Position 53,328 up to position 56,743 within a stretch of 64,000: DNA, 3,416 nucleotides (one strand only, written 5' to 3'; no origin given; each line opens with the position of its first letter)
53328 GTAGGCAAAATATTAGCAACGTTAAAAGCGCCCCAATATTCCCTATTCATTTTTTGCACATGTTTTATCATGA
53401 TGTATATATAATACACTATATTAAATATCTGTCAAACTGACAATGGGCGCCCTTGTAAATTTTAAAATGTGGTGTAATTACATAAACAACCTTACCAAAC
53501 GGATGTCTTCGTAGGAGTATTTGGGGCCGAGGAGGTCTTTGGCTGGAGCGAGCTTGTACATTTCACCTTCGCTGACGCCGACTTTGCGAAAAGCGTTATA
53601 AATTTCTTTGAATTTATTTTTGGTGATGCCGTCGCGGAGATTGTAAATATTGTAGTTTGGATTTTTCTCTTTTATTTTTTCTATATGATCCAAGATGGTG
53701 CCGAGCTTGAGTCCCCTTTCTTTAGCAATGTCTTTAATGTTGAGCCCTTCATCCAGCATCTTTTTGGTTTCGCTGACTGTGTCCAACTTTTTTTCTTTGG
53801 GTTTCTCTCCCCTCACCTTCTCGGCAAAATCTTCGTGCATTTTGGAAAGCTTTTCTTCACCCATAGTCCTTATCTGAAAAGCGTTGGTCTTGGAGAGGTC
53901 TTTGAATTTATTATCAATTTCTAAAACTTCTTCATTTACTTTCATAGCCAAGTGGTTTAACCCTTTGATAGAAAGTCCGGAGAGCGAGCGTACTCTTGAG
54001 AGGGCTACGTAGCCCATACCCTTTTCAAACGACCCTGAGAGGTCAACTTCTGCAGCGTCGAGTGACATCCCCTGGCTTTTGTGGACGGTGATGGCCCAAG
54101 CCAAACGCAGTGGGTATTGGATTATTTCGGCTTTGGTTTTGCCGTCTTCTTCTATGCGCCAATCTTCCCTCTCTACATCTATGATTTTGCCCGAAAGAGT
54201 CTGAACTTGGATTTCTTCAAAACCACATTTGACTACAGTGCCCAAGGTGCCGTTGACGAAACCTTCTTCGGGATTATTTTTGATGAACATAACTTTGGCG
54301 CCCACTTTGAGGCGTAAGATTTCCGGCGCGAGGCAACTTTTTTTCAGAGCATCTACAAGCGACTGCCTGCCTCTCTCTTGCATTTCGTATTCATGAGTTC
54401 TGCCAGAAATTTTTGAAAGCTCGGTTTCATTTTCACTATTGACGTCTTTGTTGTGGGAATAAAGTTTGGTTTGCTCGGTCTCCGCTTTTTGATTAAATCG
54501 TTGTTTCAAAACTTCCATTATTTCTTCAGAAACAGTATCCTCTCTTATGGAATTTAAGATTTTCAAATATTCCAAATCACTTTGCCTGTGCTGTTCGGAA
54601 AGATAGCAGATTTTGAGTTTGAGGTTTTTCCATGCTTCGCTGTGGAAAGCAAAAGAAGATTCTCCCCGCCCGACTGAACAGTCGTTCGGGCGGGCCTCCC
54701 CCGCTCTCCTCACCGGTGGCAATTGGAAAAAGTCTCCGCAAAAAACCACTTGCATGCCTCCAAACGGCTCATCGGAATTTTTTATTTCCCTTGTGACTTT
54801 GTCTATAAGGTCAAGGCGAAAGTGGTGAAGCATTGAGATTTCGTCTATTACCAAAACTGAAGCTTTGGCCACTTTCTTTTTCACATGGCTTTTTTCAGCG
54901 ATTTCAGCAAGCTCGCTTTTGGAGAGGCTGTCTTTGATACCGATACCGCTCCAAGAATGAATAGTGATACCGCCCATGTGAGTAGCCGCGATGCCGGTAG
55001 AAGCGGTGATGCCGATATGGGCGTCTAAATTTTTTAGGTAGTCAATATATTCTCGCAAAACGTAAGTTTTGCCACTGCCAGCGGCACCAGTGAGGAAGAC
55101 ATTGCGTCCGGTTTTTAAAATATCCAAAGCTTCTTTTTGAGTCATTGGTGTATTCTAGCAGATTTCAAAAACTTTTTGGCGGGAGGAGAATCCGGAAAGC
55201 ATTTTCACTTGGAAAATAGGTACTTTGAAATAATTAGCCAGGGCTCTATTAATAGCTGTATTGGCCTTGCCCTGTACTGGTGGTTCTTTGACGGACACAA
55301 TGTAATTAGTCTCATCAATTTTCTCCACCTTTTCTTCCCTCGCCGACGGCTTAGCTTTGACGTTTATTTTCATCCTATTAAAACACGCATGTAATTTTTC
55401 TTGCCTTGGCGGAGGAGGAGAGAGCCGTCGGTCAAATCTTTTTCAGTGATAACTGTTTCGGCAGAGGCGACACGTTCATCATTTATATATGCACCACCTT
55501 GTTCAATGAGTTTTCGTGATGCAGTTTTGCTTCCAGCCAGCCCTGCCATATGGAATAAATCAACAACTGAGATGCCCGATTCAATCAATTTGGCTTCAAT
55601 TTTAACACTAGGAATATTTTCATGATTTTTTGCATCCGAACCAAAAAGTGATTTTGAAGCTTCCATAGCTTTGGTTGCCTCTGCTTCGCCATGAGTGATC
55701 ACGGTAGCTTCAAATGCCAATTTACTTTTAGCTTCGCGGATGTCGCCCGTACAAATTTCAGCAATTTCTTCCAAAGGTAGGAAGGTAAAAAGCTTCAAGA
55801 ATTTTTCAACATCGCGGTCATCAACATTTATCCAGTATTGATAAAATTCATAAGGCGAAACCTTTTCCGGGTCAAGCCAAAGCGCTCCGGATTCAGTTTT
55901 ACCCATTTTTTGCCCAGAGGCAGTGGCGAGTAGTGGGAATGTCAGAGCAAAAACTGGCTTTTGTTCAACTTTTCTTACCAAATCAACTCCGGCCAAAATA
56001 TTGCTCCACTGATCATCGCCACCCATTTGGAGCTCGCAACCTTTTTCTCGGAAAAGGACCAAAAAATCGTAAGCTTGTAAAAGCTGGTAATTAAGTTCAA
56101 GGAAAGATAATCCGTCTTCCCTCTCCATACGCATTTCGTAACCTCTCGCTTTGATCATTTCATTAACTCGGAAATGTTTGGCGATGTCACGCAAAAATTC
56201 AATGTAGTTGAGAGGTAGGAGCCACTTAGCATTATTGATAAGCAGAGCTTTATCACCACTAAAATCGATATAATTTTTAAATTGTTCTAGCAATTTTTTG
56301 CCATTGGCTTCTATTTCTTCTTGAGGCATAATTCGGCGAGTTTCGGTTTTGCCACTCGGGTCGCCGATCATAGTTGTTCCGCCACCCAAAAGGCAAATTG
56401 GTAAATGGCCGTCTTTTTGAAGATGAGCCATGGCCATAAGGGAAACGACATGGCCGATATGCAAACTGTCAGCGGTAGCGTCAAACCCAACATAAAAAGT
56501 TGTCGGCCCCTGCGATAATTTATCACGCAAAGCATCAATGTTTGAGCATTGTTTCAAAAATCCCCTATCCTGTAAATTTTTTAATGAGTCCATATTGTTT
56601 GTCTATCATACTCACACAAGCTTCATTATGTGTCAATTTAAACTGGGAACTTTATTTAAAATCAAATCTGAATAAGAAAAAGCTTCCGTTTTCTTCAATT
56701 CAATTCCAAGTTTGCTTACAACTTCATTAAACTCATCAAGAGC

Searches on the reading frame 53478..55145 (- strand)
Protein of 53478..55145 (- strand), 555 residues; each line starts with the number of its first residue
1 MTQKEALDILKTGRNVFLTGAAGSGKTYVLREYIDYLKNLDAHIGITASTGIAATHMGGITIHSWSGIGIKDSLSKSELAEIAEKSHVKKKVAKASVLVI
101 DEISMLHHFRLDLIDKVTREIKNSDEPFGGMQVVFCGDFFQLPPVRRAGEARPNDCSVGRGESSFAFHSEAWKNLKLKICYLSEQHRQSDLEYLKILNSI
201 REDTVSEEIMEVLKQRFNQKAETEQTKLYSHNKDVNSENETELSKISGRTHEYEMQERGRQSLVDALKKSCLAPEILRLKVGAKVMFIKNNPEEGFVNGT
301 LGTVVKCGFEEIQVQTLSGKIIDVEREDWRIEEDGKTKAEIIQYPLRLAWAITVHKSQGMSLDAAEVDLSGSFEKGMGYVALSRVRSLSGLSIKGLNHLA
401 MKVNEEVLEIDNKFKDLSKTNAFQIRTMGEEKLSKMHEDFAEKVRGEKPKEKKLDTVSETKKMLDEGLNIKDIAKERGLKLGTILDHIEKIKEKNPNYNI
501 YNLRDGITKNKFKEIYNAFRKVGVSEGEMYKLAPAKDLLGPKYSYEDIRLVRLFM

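Call 66: search_protein_families(library=pfam, proteins=[window:53478-55145:-], max_evalue=0.00001)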
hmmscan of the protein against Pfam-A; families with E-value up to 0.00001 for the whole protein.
window:53478-55145:- (555 aa): 6 families
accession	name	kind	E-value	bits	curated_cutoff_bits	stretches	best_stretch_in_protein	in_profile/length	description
PF05970.20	PIF1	-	4.5e-40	138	25.9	1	11-190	20-191/223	PIF1-like helicase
PF14493.12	HTH_40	-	3.4e-20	72.5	27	1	456-552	1-89/89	Helix-turn-helix domain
PF13245.12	AAA_19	-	2.8e-15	57.1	25.1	1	3-145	1-132/134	AAA domain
PF13604.12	AAA_30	-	2.3e-13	50.8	27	1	3-149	6-135/191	AAA domain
PF21530.3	Pif1_2B_dom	-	4.3e-11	42.8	23.9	1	264-306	3-46/47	DNA helicase Pif1, 2B domain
PF13401.12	AAA_22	-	5.4e-07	30.4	27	1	12-137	4-122/130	AAA domain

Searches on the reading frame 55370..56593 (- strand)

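Call 66: search_protein_families(library=pfam, proteins=[window:55370-56593:-], max_evalue=0.00001)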
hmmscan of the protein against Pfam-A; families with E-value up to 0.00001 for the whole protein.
window:55370-56593:- (407 aa): 2 families
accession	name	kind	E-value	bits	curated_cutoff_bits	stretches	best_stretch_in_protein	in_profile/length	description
PF00579.31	tRNA-synt_1b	-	4.1e-79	266.4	21.1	1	28-317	3-291/292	tRNA synthetases class I (W and Y)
PF22421.1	SYY_C-terminal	-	1.4e-12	47.8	27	1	325-403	7-82/83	Tyrosine--tRNA ligase SYY-like C-terminal domain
